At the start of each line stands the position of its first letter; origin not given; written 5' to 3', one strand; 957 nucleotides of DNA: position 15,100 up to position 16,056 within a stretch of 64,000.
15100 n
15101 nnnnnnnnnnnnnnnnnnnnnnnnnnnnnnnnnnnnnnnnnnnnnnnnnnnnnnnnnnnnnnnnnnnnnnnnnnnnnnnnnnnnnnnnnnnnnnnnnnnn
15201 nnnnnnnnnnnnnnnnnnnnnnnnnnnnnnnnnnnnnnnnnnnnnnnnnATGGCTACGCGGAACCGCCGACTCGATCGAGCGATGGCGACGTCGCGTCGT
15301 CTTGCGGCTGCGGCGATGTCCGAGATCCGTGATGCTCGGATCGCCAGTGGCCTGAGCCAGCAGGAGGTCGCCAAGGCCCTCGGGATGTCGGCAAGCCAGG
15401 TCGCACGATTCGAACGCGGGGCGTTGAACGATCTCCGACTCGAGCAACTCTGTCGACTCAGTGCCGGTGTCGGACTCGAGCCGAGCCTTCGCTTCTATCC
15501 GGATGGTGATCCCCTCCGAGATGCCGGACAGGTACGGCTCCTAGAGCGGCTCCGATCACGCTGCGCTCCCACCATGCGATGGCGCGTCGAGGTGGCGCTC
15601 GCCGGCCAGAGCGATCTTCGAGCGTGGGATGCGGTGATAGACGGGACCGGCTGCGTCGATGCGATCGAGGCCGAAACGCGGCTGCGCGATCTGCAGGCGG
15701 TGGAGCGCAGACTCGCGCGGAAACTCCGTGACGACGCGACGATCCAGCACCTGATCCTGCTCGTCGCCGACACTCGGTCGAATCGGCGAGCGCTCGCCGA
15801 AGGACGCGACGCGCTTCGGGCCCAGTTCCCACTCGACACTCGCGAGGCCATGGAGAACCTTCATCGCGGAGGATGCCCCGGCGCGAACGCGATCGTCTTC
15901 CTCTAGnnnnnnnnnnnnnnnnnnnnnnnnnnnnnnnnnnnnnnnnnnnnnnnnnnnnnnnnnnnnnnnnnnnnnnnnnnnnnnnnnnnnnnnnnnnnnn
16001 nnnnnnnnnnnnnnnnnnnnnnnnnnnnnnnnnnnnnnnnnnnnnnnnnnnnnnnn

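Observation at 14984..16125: Perfect 181-bp direct repeats bracketing a lone XRE regulator gene at the position where mreD is expected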

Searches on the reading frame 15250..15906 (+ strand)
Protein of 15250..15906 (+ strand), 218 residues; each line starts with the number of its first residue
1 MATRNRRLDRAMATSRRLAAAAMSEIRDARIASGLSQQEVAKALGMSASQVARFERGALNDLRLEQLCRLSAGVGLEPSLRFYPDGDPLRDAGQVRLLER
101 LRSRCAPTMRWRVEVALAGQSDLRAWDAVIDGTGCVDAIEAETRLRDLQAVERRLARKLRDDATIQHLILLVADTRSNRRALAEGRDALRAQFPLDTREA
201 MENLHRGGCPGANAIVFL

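Call 6: search_protein_families(library=pfam, proteins=[window:15250-15906:+], max_evalue=0.01)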
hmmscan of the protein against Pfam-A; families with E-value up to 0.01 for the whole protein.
window:15250-15906:+ (218 aa): 9 families
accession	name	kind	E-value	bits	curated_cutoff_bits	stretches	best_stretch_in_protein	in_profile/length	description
PF01381.28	HTH_3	-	4.1e-10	40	23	1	26-76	1-50/55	Helix-turn-helix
PF13560.12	HTH_31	-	2.4e-09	37.8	27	1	25-81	5-61/64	Helix-turn-helix domain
PF13744.12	HTH_37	-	5.9e-07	29.6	27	1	15-77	12-74/80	Helix-turn-helix domain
PF20432.4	Xre-like-HTH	-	8.7e-05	23.2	25.8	1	9-66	1-57/63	Antitoxin Xre-like helix-turn-helix domain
PF13413.12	HTH_25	-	0.00017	21.7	24.6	1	26-62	2-38/62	Helix-turn-helix domain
PF04545.22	Sigma70_r4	-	0.00045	20.1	24.1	1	34-63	20-49/50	Sigma-70, region 4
PF13384.12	HTH_23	-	0.00058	20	24.6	1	17-53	7-36/50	Homeodomain-like domain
PF13443.12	HTH_26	-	0.0035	18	22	1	30-70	6-46/63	Cro/C1-type HTH DNA-binding domain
PF11268.13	DUF3071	-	0.0096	16.5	26.9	0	23-56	58-90/168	Protein of unknown function (DUF3071)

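Call 9: find_homologous_proteins(query=window:15250-15906:+)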
Query window:15250-15906:+ (218 aa): 769 proteins with E <= 0.001 among 7395 candidates; the best 120 are listed.
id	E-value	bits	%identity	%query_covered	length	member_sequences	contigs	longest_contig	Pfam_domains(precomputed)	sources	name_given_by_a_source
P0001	1.3e-102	360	78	100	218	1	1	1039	PF01381.29,PF13560.13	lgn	-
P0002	5.0e-102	358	78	100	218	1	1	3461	PF01381.29,PF13560.13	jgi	jgi:transcriptional regulator with XRE-family HTH domain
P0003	3.0e-101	355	78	100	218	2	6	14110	PF01381.29,PF13560.13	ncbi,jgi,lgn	jgi:transcriptional regulator with XRE-family HTH domain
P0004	4.6e-100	351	77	100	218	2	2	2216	PF13744.13,PF01381.29,PF13560.13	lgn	-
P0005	3.3e-99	348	76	100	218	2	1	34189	PF13744.13,PF01381.29,PF13560.13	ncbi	-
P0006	1.2e-98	347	73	100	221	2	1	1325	PF01381.29,PF13560.13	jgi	jgi:transcriptional regulator with XRE-family HTH domain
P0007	1.2e-97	343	74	100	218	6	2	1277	PF01381.29,PF13560.13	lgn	-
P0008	2.3e-97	342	73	100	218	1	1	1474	PF01381.29,PF13560.13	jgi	jgi:transcriptional regulator with XRE-family HTH domain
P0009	4.3e-89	315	68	100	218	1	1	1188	PF01381.29,PF13560.13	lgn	-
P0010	2.0e-88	313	67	100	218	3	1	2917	PF01381.29,PF13560.13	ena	-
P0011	2.8e-85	303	65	100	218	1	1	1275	PF13744.13,PF01381.29,PF13560.13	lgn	-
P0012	4.0e-85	302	63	94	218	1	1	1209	PF01381.29,PF13560.13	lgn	-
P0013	7.7e-85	302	65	100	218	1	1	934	PF01381.29,PF13560.13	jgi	-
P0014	1.6e-83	297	67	100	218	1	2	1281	PF01381.29,PF13560.13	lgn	-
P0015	2.2e-83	297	64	94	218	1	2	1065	PF13744.13,PF01381.29,PF13560.13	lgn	-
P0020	3.8e-82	293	64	100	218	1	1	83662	PF01381.29,PF13560.13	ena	-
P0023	3.0e-81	290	63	100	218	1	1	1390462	PF01381.29,PF13560.13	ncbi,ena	-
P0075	7.3e-75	269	64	92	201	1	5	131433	-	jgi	jgi:transcriptional regulator with XRE-family HTH domain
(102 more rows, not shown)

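Call 12: find_encoding_contigs(protein=P0023, flank=6000, max_places=4)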
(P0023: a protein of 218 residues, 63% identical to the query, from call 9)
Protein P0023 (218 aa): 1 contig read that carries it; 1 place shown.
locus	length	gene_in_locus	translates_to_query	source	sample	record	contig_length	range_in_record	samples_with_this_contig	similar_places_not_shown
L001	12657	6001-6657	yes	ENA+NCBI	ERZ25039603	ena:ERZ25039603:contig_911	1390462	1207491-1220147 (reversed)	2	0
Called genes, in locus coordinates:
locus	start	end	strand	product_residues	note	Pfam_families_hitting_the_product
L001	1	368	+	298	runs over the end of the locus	-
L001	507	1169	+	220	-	PF12773:DZR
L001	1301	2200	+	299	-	PF02517:Rce1-like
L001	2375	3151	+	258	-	PF20582:UPF0758_N, PF04002:RadC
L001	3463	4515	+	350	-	PF06723:MreB_Mbl, PF00022:Actin (faint), PF11104:PilM_2 (faint), PF00012:HSP70, PF14450:FtsA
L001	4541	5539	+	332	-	PF04085:MreC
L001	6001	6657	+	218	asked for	PF01381:HTH_3 (weak), PF13560:HTH_31 (weak)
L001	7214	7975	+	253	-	PF00483:NTP_transferase, PF12804:NTP_transf_3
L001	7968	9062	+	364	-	PF01073:3Beta_HSD, PF01370:Epimerase, PF02719:Polysacc_synt_2, PF04321:RmlD_sub_bind, PF07993:NAD_binding_4, PF16363:GDP_Man_Dehyd, PF13460:NAD_binding_10 (weak)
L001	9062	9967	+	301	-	PF01370:Epimerase, PF02719:Polysacc_synt_2 (faint), PF04321:RmlD_sub_bind, PF16363:GDP_Man_Dehyd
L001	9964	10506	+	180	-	PF00908:dTDP_sugar_isom, PF14667:Polysacc_synt_C (weak), PF00908:dTDP_sugar_isom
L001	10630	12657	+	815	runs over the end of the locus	PF00704:Glyco_hydro_18, PF13585:CHU_C (faint), PF13860:FlgD_ig (weak)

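Call 13: find_encoding_contigs(protein=P0075, flank=6000, max_places=6)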
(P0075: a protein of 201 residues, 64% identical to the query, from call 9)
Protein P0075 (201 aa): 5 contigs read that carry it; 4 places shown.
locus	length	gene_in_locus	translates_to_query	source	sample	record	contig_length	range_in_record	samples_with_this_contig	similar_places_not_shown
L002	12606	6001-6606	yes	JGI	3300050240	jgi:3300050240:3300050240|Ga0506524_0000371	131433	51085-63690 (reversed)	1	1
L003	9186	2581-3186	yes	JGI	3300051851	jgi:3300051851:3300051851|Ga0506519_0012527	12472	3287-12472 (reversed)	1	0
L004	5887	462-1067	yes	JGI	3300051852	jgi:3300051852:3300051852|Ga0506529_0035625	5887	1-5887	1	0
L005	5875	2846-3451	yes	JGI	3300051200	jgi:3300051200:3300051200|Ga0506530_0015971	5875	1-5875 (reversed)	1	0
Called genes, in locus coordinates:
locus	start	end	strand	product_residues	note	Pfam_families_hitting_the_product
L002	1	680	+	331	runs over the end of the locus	-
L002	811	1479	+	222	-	PF12773:DZR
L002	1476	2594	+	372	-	PF02517:Rce1-like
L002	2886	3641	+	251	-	PF20582:UPF0758_N, PF04002:RadC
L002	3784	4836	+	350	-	PF06723:MreB_Mbl, PF00022:Actin (faint), PF11104:PilM_2 (faint), PF00012:HSP70, PF14450:FtsA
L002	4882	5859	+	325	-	PF04085:MreC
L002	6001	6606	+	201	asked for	-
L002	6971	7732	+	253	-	PF00483:NTP_transferase, PF12804:NTP_transf_3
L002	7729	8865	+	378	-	PF01073:3Beta_HSD, PF01370:Epimerase, PF02719:Polysacc_synt_2, PF04321:RmlD_sub_bind, PF07993:NAD_binding_4, PF13460:NAD_binding_10 (faint), PF16363:GDP_Man_Dehyd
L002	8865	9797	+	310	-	PF01073:3Beta_HSD (faint), PF01370:Epimerase, PF04321:RmlD_sub_bind, PF07993:NAD_binding_4 (faint), PF16363:GDP_Man_Dehyd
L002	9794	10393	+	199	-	PF00908:dTDP_sugar_isom, PF14667:Polysacc_synt_C (faint)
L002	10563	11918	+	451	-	PF00395:SLH (weak)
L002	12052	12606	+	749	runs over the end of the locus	PF00704:Glyco_hydro_18, PF00395:SLH (faint)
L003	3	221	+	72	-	?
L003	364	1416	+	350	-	PF06723:MreB_Mbl, PF00022:Actin (faint), PF11104:PilM_2 (faint), PF00012:HSP70, PF14450:FtsA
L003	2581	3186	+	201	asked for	-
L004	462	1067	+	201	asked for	-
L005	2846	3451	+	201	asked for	-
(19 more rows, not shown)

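Call 16: find_encoding_contigs(protein=P0003, flank=5000, max_places=6)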
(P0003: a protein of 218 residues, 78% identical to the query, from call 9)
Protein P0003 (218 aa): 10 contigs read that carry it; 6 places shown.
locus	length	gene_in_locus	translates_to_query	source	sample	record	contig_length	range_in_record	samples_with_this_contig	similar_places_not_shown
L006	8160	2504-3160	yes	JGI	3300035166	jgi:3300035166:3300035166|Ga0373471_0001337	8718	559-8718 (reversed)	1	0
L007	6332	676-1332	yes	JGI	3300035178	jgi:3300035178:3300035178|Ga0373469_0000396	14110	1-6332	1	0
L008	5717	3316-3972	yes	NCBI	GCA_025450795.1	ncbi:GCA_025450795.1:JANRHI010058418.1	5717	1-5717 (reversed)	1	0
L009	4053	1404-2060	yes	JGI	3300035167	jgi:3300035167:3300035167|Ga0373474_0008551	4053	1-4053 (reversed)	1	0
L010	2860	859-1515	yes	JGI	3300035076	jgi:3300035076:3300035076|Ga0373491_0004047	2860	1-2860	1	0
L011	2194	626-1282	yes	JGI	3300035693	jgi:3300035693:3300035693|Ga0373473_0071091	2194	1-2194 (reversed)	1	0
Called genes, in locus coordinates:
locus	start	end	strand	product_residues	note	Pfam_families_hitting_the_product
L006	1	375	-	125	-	?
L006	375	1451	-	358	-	PF01073:3Beta_HSD, PF01370:Epimerase, PF02719:Polysacc_synt_2, PF04321:RmlD_sub_bind, PF07993:NAD_binding_4, PF16363:GDP_Man_Dehyd, PF13460:NAD_binding_10 (weak)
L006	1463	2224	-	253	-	PF00483:NTP_transferase, PF12804:NTP_transf_3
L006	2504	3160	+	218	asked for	PF01381:HTH_3 (weak), PF13560:HTH_31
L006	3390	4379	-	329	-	-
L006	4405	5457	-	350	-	PF06723:MreB_Mbl, PF00022:Actin (faint), PF11104:PilM_2 (faint), PF00012:HSP70, PF14450:FtsA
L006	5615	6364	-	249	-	PF20582:UPF0758_N, PF04002:RadC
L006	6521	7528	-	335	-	PF02517:Rce1-like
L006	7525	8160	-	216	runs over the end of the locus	PF12773:DZR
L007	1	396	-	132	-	?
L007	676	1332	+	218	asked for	PF01381:HTH_3 (weak), PF13560:HTH_31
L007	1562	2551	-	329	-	-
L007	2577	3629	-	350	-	PF06723:MreB_Mbl, PF00022:Actin (faint), PF11104:PilM_2 (faint), PF00012:HSP70, PF14450:FtsA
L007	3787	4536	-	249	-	PF20582:UPF0758_N, PF04002:RadC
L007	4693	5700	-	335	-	PF02517:Rce1-like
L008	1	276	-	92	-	?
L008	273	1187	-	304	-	PF01370:Epimerase, PF02719:Polysacc_synt_2 (faint), PF04321:RmlD_sub_bind, PF07993:NAD_binding_4 (faint), PF16363:GDP_Man_Dehyd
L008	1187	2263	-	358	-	PF01073:3Beta_HSD, PF01370:Epimerase, PF02719:Polysacc_synt_2, PF04321:RmlD_sub_bind, PF07993:NAD_binding_4, PF16363:GDP_Man_Dehyd, PF13460:NAD_binding_10 (weak)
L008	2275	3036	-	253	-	PF00483:NTP_transferase, PF12804:NTP_transf_3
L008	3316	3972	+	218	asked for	PF01381:HTH_3 (weak), PF13560:HTH_31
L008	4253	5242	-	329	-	-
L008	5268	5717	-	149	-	?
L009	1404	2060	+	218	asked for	PF01381:HTH_3 (weak), PF13560:HTH_31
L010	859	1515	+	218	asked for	PF01381:HTH_3 (weak), PF13560:HTH_31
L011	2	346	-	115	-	?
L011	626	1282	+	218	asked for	PF01381:HTH_3 (weak), PF13560:HTH_31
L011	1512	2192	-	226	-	?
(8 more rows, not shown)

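Call 17: find_encoding_contigs(protein=P0005, flank=5000, max_places=3)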
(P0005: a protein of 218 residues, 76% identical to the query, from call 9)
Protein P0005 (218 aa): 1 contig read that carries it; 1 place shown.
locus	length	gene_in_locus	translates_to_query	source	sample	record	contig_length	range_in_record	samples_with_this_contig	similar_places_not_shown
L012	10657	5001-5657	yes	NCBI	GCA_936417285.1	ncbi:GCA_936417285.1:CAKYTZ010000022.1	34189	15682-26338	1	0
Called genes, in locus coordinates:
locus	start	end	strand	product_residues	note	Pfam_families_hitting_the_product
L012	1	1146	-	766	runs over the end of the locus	PF13585:CHU_C (faint), PF19077:Big_13 (faint), PF13860:FlgD_ig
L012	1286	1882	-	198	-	PF00908:dTDP_sugar_isom, PF14667:Polysacc_synt_C (faint), PF07883:Cupin_2 (faint)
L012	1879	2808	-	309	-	PF01370:Epimerase, PF04321:RmlD_sub_bind, PF07993:NAD_binding_4 (faint), PF16363:GDP_Man_Dehyd (weak)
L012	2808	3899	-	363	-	PF01073:3Beta_HSD, PF01370:Epimerase, PF02719:Polysacc_synt_2, PF04321:RmlD_sub_bind, PF07993:NAD_binding_4, PF16363:GDP_Man_Dehyd, PF13460:NAD_binding_10 (weak)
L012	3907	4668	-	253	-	PF00483:NTP_transferase, PF12804:NTP_transf_3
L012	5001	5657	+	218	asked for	PF13744:HTH_37 (faint), PF01381:HTH_3, PF13560:HTH_31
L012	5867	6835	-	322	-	PF04085:MreC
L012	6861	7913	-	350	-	PF06723:MreB_Mbl, PF00022:Actin (faint), PF11104:PilM_2 (faint), PF00012:HSP70, PF14450:FtsA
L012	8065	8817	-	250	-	PF20582:UPF0758_N, PF04002:RadC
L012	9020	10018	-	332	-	PF02517:Rce1-like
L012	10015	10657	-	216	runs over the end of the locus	PF12773:DZR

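Call 18: find_encoding_contigs(protein=P0020, flank=5000, max_places=3)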
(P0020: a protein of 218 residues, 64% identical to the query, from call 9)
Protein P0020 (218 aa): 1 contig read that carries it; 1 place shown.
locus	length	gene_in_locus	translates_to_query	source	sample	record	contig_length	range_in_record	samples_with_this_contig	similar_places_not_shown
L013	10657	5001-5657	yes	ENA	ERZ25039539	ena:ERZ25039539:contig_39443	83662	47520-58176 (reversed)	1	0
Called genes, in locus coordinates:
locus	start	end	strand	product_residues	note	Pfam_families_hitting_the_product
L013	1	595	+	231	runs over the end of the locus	-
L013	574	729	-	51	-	-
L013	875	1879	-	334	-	PF04087:DUF389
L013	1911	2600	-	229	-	-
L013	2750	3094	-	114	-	-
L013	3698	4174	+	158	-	PF04085:MreC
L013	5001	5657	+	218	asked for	PF01381:HTH_3 (weak), PF13560:HTH_31 (weak)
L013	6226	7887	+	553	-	-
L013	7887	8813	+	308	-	PF04321:RmlD_sub_bind (weak)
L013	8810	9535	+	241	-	PF00908:dTDP_sugar_isom (weak)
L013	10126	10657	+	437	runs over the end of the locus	-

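Call 23: find_related_loci(query=A1, collection=genome_contigs, flank=3000)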
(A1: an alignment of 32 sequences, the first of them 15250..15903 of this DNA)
Query A1 (218 aa) in genome_contigs; peptide patterns used: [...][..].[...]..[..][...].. (x = any residue, [..] = any of these).
159 stretches matched a pattern; 103 encode a relative of the query (tblastn E <= 1e-3); the best 80 are kept; 80 distinct loci.
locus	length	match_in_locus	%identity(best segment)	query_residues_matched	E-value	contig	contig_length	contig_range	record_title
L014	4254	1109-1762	67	1-218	7e-92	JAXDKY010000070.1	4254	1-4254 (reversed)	MAG: Chloroflexota bacterium isolate BP_605 scaffold_1975513, whole genome shotgun sequence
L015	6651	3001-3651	63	1-218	6e-86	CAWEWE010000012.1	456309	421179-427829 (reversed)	MAG: uncultured Chloroflexia bacterium isolate MFD09206.bin.1.106 genome assembly, contig: contig_7060, whole genome sho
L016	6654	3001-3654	63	1-218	2e-82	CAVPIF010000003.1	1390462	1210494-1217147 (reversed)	MAG: uncultured Chloroflexia bacterium isolate MFD09964.bin.2.142 genome assembly, contig: contig_911, whole genome shot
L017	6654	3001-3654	65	1-218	6e-82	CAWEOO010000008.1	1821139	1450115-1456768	MAG: uncultured Chloroflexia bacterium isolate MFD02840.bin.3.631 genome assembly, contig: contig_50589, whole genome sh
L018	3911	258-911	59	1-218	8e-80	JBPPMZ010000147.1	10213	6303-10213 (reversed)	MAG: Candidatus Limnocylindrales bacterium isolate BIOS2019_out_023 k131_597654, whole genome shotgun sequence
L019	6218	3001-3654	62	1-218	4e-79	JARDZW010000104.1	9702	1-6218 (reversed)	MAG: Chloroflexota bacterium isolate C_No_T0_bin.2 scaffold_2298, whole genome shotgun sequence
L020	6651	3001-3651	50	1-218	2e-60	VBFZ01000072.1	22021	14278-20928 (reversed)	MAG: Chloroflexi bacterium isolate CF_65 14_0903_02_30cm_scaffold_7197, whole genome shotgun sequence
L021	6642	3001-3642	49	5-218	6e-56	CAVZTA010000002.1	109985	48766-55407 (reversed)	MAG: uncultured Chloroflexia bacterium isolate MFD00392.bin.2.297 genome assembly, contig: contig_16553, whole genome sh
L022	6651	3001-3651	51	1-218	7e-56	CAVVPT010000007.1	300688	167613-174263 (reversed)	MAG: uncultured Chloroflexia bacterium isolate MFD00392.bin.3.845 genome assembly, contig: contig_4132, whole genome sho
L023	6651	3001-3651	51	1-218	1e-55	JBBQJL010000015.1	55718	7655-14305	MAG: Candidatus Limnocylindrales bacterium isolate Co_metawrap_725 Cmw_725_k141_13463641_length_55718_cov_14.0000, whole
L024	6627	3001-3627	50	1-210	1e-55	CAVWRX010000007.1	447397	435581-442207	MAG: uncultured Chloroflexia bacterium isolate MFD05442.bin.2.238 genome assembly, contig: contig_37334, whole genome sh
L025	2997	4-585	52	27-218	9e-54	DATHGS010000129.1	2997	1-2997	MAG TPA_asm: Candidatus Methylomirabilota bacterium isolate SMAG_U12480 k141_7795, whole genome shotgun sequence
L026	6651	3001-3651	49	1-218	4e-53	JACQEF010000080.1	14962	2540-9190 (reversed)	MAG: Chloroflexi bacterium isolate NC_groundwater_1014_Pr1_S-0.65um_71_9 Montesol18_Sp65_coassembly_scaffold_227399, who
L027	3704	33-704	48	1-218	3e-52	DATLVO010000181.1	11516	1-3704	MAG TPA_asm: Verrucomicrobiia bacterium isolate SMAG_U13194 k141_476304, whole genome shotgun sequence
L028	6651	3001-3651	46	1-218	3e-51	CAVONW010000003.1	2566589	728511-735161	MAG: uncultured Chloroflexia bacterium isolate MFD09964.bin.1.240 genome assembly, contig: contig_8415, whole genome sho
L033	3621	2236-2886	50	1-218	4e-50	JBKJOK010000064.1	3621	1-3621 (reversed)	MAG: Candidatus Limnocylindrales bacterium isolate ant_bin.41 S1Ck117_5047461_flag_0_multi_34.8059_len_3621, whole genom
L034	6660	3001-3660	50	1-218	2e-49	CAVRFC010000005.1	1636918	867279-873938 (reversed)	MAG: uncultured Chloroflexia bacterium isolate MFD04850.bin.2.95 genome assembly, contig: contig_5478, whole genome shot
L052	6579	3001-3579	47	25-218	7e-46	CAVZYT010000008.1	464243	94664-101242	MAG: uncultured Chloroflexia bacterium isolate MFD02134.bin.2.143 genome assembly, contig: contig_45060, whole genome sh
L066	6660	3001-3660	45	1-218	2e-42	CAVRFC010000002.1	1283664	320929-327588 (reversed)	MAG: uncultured Chloroflexia bacterium isolate MFD04850.bin.2.95 genome assembly, contig: contig_19232, whole genome sho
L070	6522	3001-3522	52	47-218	9e-41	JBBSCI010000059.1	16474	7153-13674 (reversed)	MAG: Candidatus Limnocylindrales bacterium isolate metawrap_la6_14 metawrap_la6_14_K_993153_L_16474_cov_9.0000, whole ge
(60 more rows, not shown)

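Call 25: predict_structure(alignment_id=A1)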
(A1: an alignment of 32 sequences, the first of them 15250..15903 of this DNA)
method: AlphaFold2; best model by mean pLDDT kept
length: 218 residues; sequences in the alignment: 32
mean_pLDDT: 83.0   pTM: 0.59
mean pLDDT of the five models: 83.0, 80.4, 79.2, 78.6, 76.0
residues with pLDDT >= 90: 90; 70-90: 95; 50-70: 18; < 50: 15
segments of 3 or more residues with pLDDT < 50: 1-3, 81-89, 120-122
pLDDT, mean of each block of 10 residues (from residue 1): 55 76 88 92 90 86 81 75 45 82 93 72 74 92 87 89 93 92 84 92 95 95
secondary structure, 60 per line:
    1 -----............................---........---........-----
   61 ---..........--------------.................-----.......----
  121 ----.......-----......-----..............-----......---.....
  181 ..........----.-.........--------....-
elements in order: H6-33 H37-44 H48-55 H64-73 H88-104 E110-116 E125-131 E137-142 H148-161 E167-172 H176-190 H197-205 E214-217
